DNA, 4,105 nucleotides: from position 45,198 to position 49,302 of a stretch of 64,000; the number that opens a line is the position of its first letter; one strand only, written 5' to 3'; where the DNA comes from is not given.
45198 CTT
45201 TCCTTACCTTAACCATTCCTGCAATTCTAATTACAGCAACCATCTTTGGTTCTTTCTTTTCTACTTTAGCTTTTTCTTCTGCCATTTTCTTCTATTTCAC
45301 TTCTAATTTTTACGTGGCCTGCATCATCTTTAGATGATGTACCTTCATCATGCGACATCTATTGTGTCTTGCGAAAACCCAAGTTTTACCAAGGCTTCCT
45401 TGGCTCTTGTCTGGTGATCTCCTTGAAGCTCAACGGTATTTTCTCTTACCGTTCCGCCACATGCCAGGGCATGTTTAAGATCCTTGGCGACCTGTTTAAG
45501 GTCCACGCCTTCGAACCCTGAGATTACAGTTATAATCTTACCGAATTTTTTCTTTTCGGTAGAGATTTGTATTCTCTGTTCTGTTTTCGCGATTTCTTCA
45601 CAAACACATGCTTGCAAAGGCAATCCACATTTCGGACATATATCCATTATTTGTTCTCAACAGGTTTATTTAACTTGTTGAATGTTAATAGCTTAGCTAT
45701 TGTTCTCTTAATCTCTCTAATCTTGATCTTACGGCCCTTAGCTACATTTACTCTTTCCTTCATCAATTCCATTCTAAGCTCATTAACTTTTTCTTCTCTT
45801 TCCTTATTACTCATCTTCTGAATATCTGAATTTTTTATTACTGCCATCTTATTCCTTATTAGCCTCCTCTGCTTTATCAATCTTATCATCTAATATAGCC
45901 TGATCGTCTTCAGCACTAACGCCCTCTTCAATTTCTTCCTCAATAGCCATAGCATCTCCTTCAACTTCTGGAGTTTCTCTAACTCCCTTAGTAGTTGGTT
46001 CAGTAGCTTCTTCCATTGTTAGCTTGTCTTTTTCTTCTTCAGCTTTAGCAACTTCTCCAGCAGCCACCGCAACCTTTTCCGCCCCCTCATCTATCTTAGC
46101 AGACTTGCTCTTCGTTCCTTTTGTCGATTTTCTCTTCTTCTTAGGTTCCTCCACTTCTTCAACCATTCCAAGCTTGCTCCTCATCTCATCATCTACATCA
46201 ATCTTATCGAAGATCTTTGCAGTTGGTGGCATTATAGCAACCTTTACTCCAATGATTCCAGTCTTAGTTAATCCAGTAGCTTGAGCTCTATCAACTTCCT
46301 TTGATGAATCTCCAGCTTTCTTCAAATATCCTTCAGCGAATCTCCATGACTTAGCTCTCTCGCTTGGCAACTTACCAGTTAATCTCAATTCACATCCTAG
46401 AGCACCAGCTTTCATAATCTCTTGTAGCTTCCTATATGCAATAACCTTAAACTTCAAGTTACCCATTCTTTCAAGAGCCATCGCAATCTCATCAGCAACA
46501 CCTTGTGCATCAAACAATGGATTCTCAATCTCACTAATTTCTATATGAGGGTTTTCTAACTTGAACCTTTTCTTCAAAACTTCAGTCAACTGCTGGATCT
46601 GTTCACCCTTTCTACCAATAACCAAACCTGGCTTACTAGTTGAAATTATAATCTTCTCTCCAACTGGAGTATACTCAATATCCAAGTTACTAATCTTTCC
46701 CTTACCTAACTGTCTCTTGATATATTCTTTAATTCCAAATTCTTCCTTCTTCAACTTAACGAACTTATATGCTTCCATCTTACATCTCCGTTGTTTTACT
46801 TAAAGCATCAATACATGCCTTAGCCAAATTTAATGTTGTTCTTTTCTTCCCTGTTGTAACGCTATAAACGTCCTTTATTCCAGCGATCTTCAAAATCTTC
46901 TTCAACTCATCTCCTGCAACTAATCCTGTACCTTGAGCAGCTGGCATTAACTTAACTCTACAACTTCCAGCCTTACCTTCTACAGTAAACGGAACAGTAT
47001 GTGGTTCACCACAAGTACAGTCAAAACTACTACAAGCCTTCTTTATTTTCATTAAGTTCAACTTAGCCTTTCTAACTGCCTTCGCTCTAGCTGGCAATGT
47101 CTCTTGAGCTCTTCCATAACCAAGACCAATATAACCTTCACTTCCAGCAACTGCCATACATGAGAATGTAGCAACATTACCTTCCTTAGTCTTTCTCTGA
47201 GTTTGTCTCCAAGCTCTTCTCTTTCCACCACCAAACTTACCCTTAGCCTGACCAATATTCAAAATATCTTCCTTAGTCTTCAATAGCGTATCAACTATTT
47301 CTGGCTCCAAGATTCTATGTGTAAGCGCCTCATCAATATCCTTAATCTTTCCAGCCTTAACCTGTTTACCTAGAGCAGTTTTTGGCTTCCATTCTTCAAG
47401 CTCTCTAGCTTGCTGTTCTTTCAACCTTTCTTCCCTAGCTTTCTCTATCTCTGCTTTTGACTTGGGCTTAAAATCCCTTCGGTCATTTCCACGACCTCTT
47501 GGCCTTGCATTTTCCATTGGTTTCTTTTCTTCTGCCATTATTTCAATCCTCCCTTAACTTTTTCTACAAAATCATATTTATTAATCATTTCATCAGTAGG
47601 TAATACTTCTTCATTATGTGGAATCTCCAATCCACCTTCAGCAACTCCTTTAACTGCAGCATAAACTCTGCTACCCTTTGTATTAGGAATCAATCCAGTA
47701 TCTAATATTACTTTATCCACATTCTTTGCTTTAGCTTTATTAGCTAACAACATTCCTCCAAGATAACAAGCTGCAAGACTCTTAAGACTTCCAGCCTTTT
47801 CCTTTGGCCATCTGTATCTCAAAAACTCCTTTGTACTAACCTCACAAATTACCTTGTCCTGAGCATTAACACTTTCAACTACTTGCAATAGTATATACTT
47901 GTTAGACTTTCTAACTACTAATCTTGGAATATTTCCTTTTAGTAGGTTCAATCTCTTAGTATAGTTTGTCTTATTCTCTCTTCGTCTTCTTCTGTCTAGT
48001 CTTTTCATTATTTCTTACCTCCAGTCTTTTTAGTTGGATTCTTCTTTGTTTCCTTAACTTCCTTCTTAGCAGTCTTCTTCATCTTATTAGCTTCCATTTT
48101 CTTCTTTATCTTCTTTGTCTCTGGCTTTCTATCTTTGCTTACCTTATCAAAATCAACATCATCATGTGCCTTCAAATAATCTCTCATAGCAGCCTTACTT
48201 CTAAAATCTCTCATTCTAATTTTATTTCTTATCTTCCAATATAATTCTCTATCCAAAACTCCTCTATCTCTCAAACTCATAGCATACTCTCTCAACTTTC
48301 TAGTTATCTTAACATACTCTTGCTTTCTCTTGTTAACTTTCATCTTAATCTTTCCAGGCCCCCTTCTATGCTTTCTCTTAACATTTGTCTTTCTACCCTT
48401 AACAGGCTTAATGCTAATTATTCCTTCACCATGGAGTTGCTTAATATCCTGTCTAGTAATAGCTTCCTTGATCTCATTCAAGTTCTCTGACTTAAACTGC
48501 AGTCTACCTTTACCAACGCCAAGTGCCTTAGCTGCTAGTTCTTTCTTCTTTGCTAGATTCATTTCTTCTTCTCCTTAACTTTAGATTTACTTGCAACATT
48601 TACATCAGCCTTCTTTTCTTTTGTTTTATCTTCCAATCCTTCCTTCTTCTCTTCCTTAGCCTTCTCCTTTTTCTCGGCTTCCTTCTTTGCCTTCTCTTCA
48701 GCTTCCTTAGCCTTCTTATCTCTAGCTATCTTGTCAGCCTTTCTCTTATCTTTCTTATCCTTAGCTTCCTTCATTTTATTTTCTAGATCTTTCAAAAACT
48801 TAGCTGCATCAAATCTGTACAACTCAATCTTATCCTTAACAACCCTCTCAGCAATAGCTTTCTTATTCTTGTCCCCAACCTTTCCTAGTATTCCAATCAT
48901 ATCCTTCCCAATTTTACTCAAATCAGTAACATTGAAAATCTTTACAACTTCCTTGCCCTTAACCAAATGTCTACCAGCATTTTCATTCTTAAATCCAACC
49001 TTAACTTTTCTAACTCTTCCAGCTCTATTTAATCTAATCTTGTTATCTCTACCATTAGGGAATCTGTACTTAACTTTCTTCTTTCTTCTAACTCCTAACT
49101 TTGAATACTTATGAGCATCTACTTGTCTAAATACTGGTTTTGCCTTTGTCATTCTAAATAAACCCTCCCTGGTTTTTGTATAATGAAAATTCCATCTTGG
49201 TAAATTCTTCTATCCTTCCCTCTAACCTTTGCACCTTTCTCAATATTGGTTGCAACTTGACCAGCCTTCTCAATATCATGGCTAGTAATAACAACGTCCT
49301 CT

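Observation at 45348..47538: Ribosomal superoperon rearrangement: the S3-L29-SUI1 block lies between S5 and L30 instead of after L22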

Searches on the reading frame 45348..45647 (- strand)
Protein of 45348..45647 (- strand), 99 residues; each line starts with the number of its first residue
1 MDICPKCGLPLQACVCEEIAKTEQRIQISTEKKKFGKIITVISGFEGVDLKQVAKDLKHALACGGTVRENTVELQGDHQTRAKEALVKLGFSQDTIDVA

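Call 5: search_protein_families(library=pfam, proteins=[window:45348-45647:-], max_evalue=0.01)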
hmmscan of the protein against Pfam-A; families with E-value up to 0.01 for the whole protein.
window:45348-45647:- (99 aa): 3 families
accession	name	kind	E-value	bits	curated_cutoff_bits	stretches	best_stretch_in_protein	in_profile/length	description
PF01253.27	SUI1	-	1.8e-19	70.4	25.5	1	23-91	2-76/77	Translation initiation factor SUI1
PF05046.19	Img2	-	0.00079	20.1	34.4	1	33-91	21-84/84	Mitochondrial large subunit ribosomal protein (Img2)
PF03942.20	DTW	-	0.0017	18.6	33.7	1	2-28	2-29/195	DTW domain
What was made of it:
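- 45348..45647 (-): SUI1/aIF1 (99 aa), last gene of the relocated block. Call 5: PF01253 1.8e-19.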

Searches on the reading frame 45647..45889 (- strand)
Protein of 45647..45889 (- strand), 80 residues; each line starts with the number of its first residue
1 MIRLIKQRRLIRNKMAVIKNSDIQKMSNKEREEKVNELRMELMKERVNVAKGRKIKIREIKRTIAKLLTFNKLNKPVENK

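Call 5: search_protein_families(library=pfam, proteins=[window:45647-45889:-], max_evalue=0.01)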
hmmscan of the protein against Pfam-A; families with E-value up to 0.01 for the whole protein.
window:45647-45889:- (80 aa): 1 family
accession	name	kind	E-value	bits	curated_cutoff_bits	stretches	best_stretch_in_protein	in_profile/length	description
PF00831.28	Ribosomal_L29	-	4.9e-09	36.5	24.5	1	21-70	1-53/57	Ribosomal L29 protein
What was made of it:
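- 45647..45847 (-): uL29 (66 aa from the ATG 1 nt after the S3 stop; the longest ORF runs to 45889). Call 5: PF00831 4.9e-09.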

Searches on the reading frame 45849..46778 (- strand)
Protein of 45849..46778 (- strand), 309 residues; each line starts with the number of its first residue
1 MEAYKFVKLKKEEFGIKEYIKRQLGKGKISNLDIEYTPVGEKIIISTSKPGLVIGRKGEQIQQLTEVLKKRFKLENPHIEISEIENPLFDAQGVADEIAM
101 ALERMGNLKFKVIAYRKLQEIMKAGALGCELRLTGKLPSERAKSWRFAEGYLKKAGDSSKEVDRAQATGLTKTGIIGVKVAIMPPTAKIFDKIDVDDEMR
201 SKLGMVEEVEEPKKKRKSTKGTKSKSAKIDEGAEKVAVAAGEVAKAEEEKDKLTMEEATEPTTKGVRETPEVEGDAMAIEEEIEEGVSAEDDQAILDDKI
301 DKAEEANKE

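Call 4: search_protein_families(library=pfam, proteins=[window:45849-46778:-], max_evalue=0.01)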
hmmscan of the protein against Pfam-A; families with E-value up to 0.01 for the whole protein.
window:45849-46778:- (309 aa): 3 families
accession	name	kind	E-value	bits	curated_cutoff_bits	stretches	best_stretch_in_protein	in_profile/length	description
PF00189.25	Ribosomal_S3_C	-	2.7e-16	60.3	34.1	1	99-182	2-83/83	Ribosomal protein S3, C-terminal domain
PF07650.23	KH_2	-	5.5e-13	49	22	1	16-86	2-75/78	KH domain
PF00013.35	KH_1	-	0.0027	17.9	21.5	1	41-66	2-27/66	KH domain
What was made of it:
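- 45849..46778 (-): uS3 (309 aa, with an acidic C-terminal tail of about 110 aa), first gene of the relocated block. Call 4: PF00189 2.7e-16 and PF07650 5.5e-13.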

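Call 34: find_encoding_contigs(protein=window:45849-46778:-, flank=10000, max_places=6)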
Protein window:45849-46778:- (309 aa): 9 contigs read that carry it; 4 places shown.
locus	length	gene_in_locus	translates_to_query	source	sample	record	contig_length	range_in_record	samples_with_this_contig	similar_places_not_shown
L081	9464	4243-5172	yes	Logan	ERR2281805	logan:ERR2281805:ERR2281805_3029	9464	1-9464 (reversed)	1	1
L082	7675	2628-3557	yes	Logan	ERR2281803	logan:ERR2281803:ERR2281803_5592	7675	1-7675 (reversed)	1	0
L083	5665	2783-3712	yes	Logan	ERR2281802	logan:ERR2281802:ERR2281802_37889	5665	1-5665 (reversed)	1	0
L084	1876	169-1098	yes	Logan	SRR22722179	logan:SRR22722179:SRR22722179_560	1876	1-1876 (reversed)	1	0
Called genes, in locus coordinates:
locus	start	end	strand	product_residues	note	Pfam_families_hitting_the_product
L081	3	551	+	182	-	?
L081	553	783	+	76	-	PF00253:Ribosomal_S14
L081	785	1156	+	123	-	PF00410:Ribosomal_S8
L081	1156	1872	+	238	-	PF00347:Ribosomal_L6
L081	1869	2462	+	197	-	PF01655:Ribosomal_L32e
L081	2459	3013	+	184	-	PF01280:Ribosomal_L19e, PF25476:Ribosomal_L19e_C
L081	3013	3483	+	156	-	PF00861:Ribosomal_L18p, PF17144:Ribosomal_L5e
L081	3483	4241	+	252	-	PF00333:Ribosomal_S5, PF03719:Ribosomal_S5_C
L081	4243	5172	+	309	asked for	PF07650:KH_2, PF00189:Ribosomal_S3_C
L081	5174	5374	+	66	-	PF00831:Ribosomal_L29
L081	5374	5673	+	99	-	PF01253:SUI1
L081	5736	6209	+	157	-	PF00327:Ribosomal_L30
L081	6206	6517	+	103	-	-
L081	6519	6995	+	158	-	PF00828:Ribosomal_L27A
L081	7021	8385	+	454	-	PF10559:Plug_translocon (weak), PF00344:SecY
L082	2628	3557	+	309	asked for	PF07650:KH_2, PF00189:Ribosomal_S3_C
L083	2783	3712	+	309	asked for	PF07650:KH_2, PF00189:Ribosomal_S3_C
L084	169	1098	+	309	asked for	PF07650:KH_2, PF00189:Ribosomal_S3_C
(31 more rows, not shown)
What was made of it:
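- Checked: S5|S3 is 1 nt. S3|L29 is 1 nt with the 66-aa L29 start that gene callers chose (call 34); the longest L29 ORF would overlap S3 by 41 nt. L29|SUI1 overlaps by 1 nt. SUI1|L30 is 62 nt and L22|S17 is 49 nt.
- Identical junctions occur in 4 independent run-level assemblies (call 34). Four Logan assemblies from separate runs (ERR2281802, ERR2281803, ERR2281805, SRR22722179) have the same S5-S3-L29-SUI1-L30-orf103-L15 order (call 34).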

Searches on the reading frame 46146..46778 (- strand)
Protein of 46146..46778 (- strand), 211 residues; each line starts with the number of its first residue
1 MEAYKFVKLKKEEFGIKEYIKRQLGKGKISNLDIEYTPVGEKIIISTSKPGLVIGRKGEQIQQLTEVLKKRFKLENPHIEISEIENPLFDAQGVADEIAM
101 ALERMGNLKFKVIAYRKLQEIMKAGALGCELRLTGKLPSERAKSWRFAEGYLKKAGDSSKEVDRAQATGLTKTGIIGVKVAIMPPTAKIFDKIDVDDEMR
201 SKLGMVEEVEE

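Call 9: find_homologous_proteins(query=window:46146-46778:-, max_evalue=1e-10)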
Query seq(211 aa) (211 aa): 4245 proteins with E <= 1e-10 among 4694 candidates; the best 120 are listed.
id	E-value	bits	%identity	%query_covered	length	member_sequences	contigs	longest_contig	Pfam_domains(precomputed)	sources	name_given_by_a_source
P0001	8.0e-129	445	100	100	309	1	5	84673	PF07650.24,PF00189.26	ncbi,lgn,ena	-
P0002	2.8e-125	433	97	100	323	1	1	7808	PF07650.24,PF00189.26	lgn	-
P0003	5.7e-124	429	97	97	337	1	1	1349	PF07650.24,PF00189.26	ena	-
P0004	2.5e-121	421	93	100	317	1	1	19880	PF07650.24,PF00189.26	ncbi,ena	-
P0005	2.8e-121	420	94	100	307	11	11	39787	PF07650.24,PF00189.26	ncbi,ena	-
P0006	4.6e-121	420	93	100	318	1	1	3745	PF07650.24,PF00189.26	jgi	jgi:small subunit ribosomal protein S3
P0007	4.7e-121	420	94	100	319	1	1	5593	PF07650.24,PF00189.26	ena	-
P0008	8.9e-121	419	93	100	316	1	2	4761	PF07650.24,PF00189.26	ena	-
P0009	9.0e-121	419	93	100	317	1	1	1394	PF07650.24,PF00189.26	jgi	jgi:small subunit ribosomal protein S3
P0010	1.1e-120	418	93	100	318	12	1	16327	PF07650.24,PF00189.26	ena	-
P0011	1.1e-120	418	93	100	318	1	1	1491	PF07650.24,PF00189.26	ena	-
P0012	1.1e-120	418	93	100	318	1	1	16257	PF07650.24,PF00189.26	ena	-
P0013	2.0e-120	418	93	100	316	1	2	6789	PF07650.24,PF00189.26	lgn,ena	-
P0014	2.3e-120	417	95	97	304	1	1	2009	PF07650.24,PF00189.26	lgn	-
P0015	2.5e-120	417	93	100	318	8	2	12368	PF07650.24,PF00189.26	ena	-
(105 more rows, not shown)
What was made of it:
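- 45849..46778 (-): More than 4,000 homologues, named Pacearchaeota or Nanoarchaeota S3 (call 9).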

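Call 11: find_related_loci(query=A1, collection=genome_contigs, flank=10000)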
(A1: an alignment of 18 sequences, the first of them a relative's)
Query A1 (309 aa) in genome_contigs; peptide patterns used: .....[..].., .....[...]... (x = any residue, [..] = any of these).
513 stretches matched a pattern; 443 encode a relative of the query (tblastn E <= 1e-3); the best 80 are kept; 80 distinct loci.
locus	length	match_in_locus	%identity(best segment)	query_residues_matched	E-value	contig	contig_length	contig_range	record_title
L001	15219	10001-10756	88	1-244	7e-141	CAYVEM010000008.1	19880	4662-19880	MAG TPA_asm: Candidatus Woesearchaeota archaeon isolate SRP092902_co1_24 genome assembly, contig: NODE_3831_length_19880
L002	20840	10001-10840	70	1-295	6e-122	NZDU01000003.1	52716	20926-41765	MAG: Candidatus Pacearchaeota archaeon isolate ARS103 31418, whole genome shotgun sequence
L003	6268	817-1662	70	1-295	3e-121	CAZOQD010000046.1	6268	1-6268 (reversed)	MAG TPA_asm: Candidatus Woesearchaeota archaeon isolate binchicken_co48_336 genome assembly, contig: NODE_20901_length_6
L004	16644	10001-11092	58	1-309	2e-120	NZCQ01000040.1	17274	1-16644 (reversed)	MAG: Candidatus Pacearchaeota archaeon isolate ARS1180 MHASMcontig_659702, whole genome shotgun sequence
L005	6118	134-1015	70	1-290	5e-119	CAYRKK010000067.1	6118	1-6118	MAG TPA_asm: Candidatus Woesearchaeota archaeon isolate SRP178699_co2_118 genome assembly, contig: NODE_15305_length_611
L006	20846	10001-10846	68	1-287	1e-117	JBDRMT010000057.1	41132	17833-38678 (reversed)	MAG: archaeon isolate MEGAHIT-group-1.845 k141_326821, whole genome shotgun sequence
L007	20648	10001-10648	82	1-213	7e-117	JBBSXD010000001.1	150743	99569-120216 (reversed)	MAG: Nanoarchaeota archaeon isolate H51-bin082_1 H51_bin082_1_000000000001, whole genome shotgun sequence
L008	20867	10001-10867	67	1-290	2e-115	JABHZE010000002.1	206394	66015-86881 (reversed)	MAG: archaeon isolate SI047_bin76 k141_518231, whole genome shotgun sequence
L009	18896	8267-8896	81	1-212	1e-113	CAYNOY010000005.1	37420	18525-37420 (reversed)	MAG TPA_asm: Candidatus Woesearchaeota archaeon isolate SRP104257_co1_44 genome assembly, contig: NODE_415_length_37420_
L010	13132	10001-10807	63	1-303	3e-113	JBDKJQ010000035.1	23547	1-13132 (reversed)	MAG: archaeon isolate guil_2019_sw_WHONDRS-S19S_0049_B_bin.39 scaffold_2673563, whole genome shotgun sequence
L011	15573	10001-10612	81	1-204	1e-112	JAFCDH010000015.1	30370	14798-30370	Candidatus Pacearchaeota archaeon isolate Meg19_1012_Bin_410 Meg19_1012_Bin_410_scaffold_16676, whole genome shotgun seq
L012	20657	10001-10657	78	1-219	8e-112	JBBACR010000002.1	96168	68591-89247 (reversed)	MAG: Candidatus Pacearchaeota archaeon isolate SO_2017_LW1_53 NODE_93_length_96168_cov_6.856634_LW64-88_2017, whole geno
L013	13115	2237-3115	61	1-309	4e-111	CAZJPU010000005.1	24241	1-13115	MAG TPA_asm: Candidatus Woesearchaeota archaeon isolate binchicken_co181_604 genome assembly, contig: NODE_3039_length_2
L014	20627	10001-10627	79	1-211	7e-111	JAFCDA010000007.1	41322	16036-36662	Candidatus Pacearchaeota archaeon isolate Meg19_1012_Bin_253 Meg19_1012_Bin_253_scaffold_5024, whole genome shotgun sequ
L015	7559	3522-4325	64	1-287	1e-110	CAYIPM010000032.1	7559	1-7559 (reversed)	MAG TPA_asm: Candidatus Woesearchaeota archaeon isolate ERP119705_co25_79 genome assembly, contig: NODE_10422_length_755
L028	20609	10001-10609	80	1-203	3e-106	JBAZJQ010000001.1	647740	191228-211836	MAG: Candidatus Pacearchaeota archaeon isolate SO_2017_LW4_123 scaffold_30_c1_LW137-91_2017, whole genome shotgun sequen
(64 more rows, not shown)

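Call 55: find_related_loci(query=L028:10001-10609:+, collection=metagenome_contigs, flank=10000)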
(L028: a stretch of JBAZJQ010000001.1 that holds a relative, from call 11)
Query L028:10001-10609:+ (203 aa) in metagenome_contigs; peptide patterns used: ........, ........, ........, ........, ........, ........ (x = any residue, [..] = any of these).
435 stretches matched a pattern; 163 encode a relative of the query (tblastn E <= 1e-3); the best 80 are kept; 80 distinct loci.
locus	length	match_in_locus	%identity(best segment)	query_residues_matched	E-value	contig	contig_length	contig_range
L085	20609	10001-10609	100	1-203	1e-130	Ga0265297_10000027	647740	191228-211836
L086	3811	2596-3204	87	1-203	1e-115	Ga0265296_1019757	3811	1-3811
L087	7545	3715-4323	84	1-203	5e-113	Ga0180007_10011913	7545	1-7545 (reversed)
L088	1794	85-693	86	1-203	3e-120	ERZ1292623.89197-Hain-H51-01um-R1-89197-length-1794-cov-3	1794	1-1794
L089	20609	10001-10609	84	1-203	2e-112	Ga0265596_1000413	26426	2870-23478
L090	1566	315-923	84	1-203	8e-121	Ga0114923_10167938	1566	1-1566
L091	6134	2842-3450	83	1-203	3e-112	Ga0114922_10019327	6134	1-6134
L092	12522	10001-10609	84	1-203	7e-112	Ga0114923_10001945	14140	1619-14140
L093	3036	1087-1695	84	1-203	3e-115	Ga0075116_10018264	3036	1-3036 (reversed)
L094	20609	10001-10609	83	1-203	1e-111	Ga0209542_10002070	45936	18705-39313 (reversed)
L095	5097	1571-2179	82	1-203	7e-112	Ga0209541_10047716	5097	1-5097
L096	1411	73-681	82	1-203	1e-120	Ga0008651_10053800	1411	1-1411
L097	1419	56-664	83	1-203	4e-120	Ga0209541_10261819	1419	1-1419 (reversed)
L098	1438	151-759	83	1-203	4e-120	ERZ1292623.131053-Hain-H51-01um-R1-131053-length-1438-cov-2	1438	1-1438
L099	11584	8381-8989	83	1-203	4e-111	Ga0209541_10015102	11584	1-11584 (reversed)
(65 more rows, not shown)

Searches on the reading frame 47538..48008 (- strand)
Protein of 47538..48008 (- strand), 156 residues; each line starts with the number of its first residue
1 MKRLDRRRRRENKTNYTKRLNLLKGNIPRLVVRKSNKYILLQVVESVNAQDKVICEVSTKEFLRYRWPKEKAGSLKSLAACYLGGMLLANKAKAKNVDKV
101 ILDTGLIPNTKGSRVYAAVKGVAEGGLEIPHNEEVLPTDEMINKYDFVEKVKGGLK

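Call 4: search_protein_families(library=pfam, proteins=[window:47538-48008:-], max_evalue=0.01)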
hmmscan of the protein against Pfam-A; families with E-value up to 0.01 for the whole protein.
window:47538-48008:- (156 aa): 2 families
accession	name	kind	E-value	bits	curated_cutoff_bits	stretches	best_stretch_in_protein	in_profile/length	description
PF17144.9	Ribosomal_L5e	-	1.1e-22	81.3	27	2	5-95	6-99/163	Ribosomal large subunit proteins 60S L5, and 50S L18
PF00861.27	Ribosomal_L18p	-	1.1e-09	39.1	27.8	1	5-128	5-115/116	Ribosomal L18 of archaea, bacteria, mitoch. and chloroplast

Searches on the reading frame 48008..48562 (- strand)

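Call 4: search_protein_families(library=pfam, proteins=[window:48008-48562:-], max_evalue=0.01)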
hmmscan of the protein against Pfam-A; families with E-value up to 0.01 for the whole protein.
window:48008-48562:- (184 aa): 2 families
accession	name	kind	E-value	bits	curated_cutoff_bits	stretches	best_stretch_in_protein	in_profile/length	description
PF01280.26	Ribosomal_L19e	-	1.6e-15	57.2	25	1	2-53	1-52/53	Ribosomal protein L19e, N-terminal domain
PF25476.1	Ribosomal_L19e_C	-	2e-08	34.7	25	1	51-133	5-90/91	Ribosomal protein L19e, C-terminal domain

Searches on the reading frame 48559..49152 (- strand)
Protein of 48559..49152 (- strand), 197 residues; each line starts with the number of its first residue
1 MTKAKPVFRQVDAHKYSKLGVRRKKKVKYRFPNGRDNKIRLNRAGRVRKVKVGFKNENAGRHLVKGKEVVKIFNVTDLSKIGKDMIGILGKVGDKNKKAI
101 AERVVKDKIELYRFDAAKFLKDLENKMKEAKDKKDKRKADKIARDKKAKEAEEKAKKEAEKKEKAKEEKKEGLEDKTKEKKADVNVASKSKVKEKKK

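Call 4: search_protein_families(library=pfam, proteins=[window:48559-49152:-], max_evalue=0.01)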
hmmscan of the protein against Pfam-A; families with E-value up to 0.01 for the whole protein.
window:48559-49152:- (197 aa): 1 family
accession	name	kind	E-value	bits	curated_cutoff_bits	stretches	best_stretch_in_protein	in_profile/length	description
PF01655.23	Ribosomal_L32e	-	5.5e-11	43.2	25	1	6-110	2-105/108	Ribosomal protein L32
